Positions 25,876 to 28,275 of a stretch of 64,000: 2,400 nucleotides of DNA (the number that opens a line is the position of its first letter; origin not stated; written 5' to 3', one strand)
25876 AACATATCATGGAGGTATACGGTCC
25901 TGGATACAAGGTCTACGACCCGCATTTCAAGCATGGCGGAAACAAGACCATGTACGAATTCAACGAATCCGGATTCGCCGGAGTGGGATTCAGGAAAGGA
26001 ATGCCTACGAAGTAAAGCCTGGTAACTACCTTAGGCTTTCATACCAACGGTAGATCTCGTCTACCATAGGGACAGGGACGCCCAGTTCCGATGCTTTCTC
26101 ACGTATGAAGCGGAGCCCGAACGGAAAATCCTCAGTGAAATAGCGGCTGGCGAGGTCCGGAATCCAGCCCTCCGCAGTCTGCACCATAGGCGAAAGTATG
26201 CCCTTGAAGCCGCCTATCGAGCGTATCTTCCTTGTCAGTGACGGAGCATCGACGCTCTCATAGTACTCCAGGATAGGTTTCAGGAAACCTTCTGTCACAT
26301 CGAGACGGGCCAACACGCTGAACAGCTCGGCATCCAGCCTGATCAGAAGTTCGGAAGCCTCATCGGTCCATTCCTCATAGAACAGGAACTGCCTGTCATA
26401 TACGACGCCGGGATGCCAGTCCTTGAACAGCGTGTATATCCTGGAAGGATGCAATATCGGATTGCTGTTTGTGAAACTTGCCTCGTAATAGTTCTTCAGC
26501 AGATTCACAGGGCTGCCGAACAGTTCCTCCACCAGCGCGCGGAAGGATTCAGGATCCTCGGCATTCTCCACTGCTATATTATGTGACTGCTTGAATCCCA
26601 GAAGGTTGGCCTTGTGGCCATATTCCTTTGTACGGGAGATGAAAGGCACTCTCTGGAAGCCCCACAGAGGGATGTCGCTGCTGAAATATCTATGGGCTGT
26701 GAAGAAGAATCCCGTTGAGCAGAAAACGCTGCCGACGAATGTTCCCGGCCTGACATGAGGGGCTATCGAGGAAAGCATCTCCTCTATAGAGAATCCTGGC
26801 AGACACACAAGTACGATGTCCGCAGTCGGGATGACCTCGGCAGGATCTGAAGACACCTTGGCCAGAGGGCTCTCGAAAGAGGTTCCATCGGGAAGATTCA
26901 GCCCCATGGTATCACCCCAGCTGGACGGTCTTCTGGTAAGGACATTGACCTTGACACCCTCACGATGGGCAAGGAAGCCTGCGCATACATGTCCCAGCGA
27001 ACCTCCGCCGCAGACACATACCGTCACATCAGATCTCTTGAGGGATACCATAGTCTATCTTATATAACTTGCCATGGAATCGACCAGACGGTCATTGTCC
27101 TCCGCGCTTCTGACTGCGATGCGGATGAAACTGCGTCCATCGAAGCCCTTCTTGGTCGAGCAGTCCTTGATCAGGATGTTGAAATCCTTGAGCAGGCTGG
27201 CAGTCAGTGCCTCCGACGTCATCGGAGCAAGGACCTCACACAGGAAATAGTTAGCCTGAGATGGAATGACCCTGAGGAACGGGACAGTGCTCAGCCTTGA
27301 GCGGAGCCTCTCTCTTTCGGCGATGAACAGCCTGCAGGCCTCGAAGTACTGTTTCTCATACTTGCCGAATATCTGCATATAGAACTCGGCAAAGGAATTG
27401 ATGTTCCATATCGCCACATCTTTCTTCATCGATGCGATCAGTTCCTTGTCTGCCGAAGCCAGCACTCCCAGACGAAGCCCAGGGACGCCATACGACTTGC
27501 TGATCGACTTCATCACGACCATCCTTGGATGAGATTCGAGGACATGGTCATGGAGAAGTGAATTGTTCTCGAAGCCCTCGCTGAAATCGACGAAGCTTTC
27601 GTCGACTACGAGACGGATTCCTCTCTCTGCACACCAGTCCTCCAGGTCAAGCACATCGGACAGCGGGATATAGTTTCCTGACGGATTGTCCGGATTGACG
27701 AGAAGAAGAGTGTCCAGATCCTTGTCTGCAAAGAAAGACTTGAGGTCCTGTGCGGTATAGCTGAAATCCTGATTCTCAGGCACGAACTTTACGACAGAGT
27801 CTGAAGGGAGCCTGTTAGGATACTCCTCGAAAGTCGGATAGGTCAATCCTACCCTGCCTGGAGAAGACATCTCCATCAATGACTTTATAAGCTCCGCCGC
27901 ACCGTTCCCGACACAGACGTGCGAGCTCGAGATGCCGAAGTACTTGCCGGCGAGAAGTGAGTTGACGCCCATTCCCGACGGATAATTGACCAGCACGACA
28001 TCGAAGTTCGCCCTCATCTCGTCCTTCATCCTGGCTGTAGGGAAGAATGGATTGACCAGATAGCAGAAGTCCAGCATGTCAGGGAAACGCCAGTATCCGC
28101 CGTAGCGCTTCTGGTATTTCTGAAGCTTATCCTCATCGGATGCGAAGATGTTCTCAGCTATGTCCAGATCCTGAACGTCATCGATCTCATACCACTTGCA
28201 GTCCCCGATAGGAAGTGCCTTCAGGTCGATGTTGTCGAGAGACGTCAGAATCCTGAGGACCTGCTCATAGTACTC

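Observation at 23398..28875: Compact phospho-glycan decoration module lacking any glycosyltransferase, flippase or polymerase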

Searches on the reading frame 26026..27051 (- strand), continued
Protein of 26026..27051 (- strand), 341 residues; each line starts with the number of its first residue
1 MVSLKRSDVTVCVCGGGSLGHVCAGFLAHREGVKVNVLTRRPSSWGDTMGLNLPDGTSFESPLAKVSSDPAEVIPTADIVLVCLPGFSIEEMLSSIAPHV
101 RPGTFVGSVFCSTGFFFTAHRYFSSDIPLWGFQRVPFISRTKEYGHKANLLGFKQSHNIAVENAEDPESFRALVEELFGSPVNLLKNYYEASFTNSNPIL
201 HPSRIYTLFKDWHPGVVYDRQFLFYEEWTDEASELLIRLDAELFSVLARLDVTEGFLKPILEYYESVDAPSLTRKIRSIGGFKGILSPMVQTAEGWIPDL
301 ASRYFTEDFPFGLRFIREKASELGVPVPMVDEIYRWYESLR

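Call 93: find_encoding_contigs(protein=P0313, flank=6000, max_places=2)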
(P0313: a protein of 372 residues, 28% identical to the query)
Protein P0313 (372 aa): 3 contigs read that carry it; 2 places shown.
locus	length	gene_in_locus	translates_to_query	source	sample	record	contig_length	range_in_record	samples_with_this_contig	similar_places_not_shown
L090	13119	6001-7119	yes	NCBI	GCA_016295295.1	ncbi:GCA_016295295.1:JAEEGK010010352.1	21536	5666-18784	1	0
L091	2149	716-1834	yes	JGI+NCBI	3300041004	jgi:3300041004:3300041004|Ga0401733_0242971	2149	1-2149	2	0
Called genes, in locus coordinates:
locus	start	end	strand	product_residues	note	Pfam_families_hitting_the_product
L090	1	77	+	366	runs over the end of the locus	PF01041:DegT_DnrJ_EryC1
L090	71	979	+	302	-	PF13641:Glyco_tranf_2_3 (weak), PF00535:Glycos_transf_2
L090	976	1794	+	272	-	PF04991:LicD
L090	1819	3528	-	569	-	PF14052:Caps_assemb_Wzi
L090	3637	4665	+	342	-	PF01073:3Beta_HSD, PF01370:Epimerase, PF16363:GDP_Man_Dehyd, PF02719:Polysacc_synt_2 (weak), PF07993:NAD_binding_4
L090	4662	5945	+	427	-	PF13439:Glyco_transf_4 (faint), PF00534:Glycos_transf_1, PF13692:Glyco_trans_1_4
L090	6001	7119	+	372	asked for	PF01210:NAD_Gly3P_dh_N, PF02558:ApbA (weak), PF03807:F420_oxidored (weak), PF02317:Octopine_DH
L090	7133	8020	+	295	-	PF00483:NTP_transferase, PF12804:NTP_transf_3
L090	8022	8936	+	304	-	PF01073:3Beta_HSD, PF01370:Epimerase, PF02719:Polysacc_synt_2, PF04321:RmlD_sub_bind, PF16363:GDP_Man_Dehyd, PF07993:NAD_binding_4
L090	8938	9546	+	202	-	PF00908:dTDP_sugar_isom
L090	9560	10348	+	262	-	PF00535:Glycos_transf_2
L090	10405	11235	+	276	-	PF13641:Glyco_tranf_2_3 (weak), PF00535:Glycos_transf_2, PF10111:Glyco_tranf_2_2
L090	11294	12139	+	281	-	PF02434:Fringe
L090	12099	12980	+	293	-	PF01531:Glyco_transf_11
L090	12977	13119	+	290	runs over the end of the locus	PF04991:LicD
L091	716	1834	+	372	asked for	PF01210:NAD_Gly3P_dh_N, PF02558:ApbA (weak), PF03807:F420_oxidored (weak), PF02317:Octopine_DH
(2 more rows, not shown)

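Call 94: find_encoding_contigs(protein=P0328, flank=6000, max_places=2)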
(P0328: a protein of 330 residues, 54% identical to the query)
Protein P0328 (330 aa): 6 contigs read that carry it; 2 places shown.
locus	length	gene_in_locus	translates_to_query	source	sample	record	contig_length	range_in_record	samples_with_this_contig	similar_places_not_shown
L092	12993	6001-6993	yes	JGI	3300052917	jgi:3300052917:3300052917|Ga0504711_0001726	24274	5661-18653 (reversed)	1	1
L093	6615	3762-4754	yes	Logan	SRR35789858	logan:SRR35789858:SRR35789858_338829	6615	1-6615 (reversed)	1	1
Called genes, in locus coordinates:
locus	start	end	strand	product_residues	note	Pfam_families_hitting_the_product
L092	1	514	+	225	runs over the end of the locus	-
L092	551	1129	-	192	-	-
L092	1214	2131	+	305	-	PF00293:NUDIX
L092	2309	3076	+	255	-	-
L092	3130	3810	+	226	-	-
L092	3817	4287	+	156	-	PF04777:Evr1_Alr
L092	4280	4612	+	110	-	-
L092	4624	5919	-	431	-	PF01728:FtsJ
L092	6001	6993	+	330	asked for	PF01210:NAD_Gly3P_dh_N (faint), PF02558:ApbA (weak), PF03807:F420_oxidored (weak), PF02317:Octopine_DH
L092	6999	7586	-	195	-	PF04991:LicD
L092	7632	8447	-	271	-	-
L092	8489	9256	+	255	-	PF01755:Glyco_transf_25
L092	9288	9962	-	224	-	PF02945:Endonuclease_7 (weak)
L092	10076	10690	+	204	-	PF01191:RNA_pol_Rpb5_C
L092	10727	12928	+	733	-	PF13606:Ank_3 (faint), PF13637:Ank_4 (faint), PF00023:Ank (faint), PF12796:Ank_2, PF13857:Ank_5 (weak)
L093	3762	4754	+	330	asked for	PF01210:NAD_Gly3P_dh_N (faint), PF02558:ApbA (weak), PF03807:F420_oxidored (weak), PF02317:Octopine_DH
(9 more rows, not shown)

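Call 95: find_encoding_contigs(protein=P0319, flank=6000, max_places=2)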
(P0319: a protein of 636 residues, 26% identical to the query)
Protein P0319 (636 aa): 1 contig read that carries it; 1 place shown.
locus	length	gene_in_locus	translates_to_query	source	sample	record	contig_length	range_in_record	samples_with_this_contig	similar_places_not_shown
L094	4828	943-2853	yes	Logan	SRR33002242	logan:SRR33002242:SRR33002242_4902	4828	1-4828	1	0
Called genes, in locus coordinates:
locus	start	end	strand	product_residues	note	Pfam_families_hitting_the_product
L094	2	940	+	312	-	?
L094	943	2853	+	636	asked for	PF01210:NAD_Gly3P_dh_N (weak), PF01488:Shikimate_DH (faint), PF02558:ApbA, PF03807:F420_oxidored (weak), PF07992:Pyr_redox_2 (faint), PF02317:Octopine_DH, PF02423:OCD_Mu_crystall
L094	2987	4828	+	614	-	?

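Call 96: find_encoding_contigs(protein=P0304, flank=6000, max_places=1)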
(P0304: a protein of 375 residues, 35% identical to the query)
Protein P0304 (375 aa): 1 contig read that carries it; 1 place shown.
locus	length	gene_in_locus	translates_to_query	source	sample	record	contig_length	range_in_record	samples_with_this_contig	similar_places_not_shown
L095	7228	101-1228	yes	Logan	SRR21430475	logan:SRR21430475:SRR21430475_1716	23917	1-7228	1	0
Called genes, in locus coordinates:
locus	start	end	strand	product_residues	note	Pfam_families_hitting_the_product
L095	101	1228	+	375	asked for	PF01210:NAD_Gly3P_dh_N, PF02558:ApbA, PF03807:F420_oxidored (faint), PF02317:Octopine_DH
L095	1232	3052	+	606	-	PF00483:NTP_transferase, PF12804:NTP_transf_3, PF20202:DUF6564 (weak), PF00155:Aminotran_1_2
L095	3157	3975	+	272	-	PF04991:LicD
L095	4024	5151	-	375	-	PF00534:Glycos_transf_1, PF13692:Glyco_trans_1_4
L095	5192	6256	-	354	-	PF00685:Sulfotransfer_1 (weak), PF13469:Sulfotransfer_3 (weak)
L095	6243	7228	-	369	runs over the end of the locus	PF00534:Glycos_transf_1, PF13692:Glyco_trans_1_4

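Call 97: find_encoding_contigs(protein=P0310, flank=6000, max_places=2)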
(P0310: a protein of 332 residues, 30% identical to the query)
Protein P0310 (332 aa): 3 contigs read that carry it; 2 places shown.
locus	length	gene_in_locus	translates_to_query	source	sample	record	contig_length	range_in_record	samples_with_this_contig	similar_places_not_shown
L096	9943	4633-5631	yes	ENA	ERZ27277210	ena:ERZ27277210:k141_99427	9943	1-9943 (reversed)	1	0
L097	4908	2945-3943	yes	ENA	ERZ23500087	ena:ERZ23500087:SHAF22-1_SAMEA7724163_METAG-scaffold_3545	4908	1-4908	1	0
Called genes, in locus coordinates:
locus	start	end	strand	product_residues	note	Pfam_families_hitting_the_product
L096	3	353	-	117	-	?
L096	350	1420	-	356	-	PF01757:Acyl_transf_3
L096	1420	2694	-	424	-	-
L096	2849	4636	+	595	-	PF12804:NTP_transf_3 (weak), PF00155:Aminotran_1_2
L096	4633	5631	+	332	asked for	PF01210:NAD_Gly3P_dh_N (weak), PF02558:ApbA (weak), PF03807:F420_oxidored (faint), PF02317:Octopine_DH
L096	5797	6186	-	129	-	-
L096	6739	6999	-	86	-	PF01016:Ribosomal_L27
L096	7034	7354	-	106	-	PF00829:Ribosomal_L21p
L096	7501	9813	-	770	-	PF08245:Mur_ligase_M, PF01168:Ala_racemase_N, PF00842:Ala_racemase_C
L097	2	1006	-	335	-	?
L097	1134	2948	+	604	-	PF00483:NTP_transferase (weak), PF12804:NTP_transf_3, PF00155:Aminotran_1_2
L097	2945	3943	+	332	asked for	PF01210:NAD_Gly3P_dh_N (weak), PF02558:ApbA (weak), PF03807:F420_oxidored (faint), PF02317:Octopine_DH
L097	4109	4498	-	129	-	-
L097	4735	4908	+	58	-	?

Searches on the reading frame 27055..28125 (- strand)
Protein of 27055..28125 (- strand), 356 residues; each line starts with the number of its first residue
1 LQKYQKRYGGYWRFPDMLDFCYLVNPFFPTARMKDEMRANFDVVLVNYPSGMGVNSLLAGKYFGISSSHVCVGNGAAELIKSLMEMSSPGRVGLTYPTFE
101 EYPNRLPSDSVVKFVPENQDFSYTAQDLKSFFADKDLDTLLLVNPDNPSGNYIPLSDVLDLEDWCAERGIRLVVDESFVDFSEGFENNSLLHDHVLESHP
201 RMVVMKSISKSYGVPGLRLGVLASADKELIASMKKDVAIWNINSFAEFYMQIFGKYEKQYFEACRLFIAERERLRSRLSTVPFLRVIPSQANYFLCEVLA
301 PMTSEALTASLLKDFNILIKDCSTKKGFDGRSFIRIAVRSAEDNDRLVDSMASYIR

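Call 43: search_solved_structures(query=window:27055-28125:-, max_evalue=1e-20, show_alignments=2)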
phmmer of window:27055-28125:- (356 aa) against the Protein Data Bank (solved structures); distinct sequences matched with E-value up to 1e-20: 5.
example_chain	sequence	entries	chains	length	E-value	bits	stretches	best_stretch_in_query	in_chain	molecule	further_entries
6oux_A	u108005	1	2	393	5.2e-43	151.1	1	17-354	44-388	Threonine phosphate decarboxylase-like enzyme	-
1lc5_A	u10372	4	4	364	5.1e-32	114.9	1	16-352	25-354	L-Threonine-O-3-Phosphate Decarboxylase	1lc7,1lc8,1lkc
3ftb_A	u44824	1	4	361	1.5e-27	100.3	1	12-348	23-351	Histidinol-phosphate aminotransferase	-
8bj1_A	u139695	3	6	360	5e-23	85.4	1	25-350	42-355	histidinol-phosphate aminotransferase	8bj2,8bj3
8bj4_A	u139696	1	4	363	5.1e-23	85.3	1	25-350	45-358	histidinol-phosphate aminotransferase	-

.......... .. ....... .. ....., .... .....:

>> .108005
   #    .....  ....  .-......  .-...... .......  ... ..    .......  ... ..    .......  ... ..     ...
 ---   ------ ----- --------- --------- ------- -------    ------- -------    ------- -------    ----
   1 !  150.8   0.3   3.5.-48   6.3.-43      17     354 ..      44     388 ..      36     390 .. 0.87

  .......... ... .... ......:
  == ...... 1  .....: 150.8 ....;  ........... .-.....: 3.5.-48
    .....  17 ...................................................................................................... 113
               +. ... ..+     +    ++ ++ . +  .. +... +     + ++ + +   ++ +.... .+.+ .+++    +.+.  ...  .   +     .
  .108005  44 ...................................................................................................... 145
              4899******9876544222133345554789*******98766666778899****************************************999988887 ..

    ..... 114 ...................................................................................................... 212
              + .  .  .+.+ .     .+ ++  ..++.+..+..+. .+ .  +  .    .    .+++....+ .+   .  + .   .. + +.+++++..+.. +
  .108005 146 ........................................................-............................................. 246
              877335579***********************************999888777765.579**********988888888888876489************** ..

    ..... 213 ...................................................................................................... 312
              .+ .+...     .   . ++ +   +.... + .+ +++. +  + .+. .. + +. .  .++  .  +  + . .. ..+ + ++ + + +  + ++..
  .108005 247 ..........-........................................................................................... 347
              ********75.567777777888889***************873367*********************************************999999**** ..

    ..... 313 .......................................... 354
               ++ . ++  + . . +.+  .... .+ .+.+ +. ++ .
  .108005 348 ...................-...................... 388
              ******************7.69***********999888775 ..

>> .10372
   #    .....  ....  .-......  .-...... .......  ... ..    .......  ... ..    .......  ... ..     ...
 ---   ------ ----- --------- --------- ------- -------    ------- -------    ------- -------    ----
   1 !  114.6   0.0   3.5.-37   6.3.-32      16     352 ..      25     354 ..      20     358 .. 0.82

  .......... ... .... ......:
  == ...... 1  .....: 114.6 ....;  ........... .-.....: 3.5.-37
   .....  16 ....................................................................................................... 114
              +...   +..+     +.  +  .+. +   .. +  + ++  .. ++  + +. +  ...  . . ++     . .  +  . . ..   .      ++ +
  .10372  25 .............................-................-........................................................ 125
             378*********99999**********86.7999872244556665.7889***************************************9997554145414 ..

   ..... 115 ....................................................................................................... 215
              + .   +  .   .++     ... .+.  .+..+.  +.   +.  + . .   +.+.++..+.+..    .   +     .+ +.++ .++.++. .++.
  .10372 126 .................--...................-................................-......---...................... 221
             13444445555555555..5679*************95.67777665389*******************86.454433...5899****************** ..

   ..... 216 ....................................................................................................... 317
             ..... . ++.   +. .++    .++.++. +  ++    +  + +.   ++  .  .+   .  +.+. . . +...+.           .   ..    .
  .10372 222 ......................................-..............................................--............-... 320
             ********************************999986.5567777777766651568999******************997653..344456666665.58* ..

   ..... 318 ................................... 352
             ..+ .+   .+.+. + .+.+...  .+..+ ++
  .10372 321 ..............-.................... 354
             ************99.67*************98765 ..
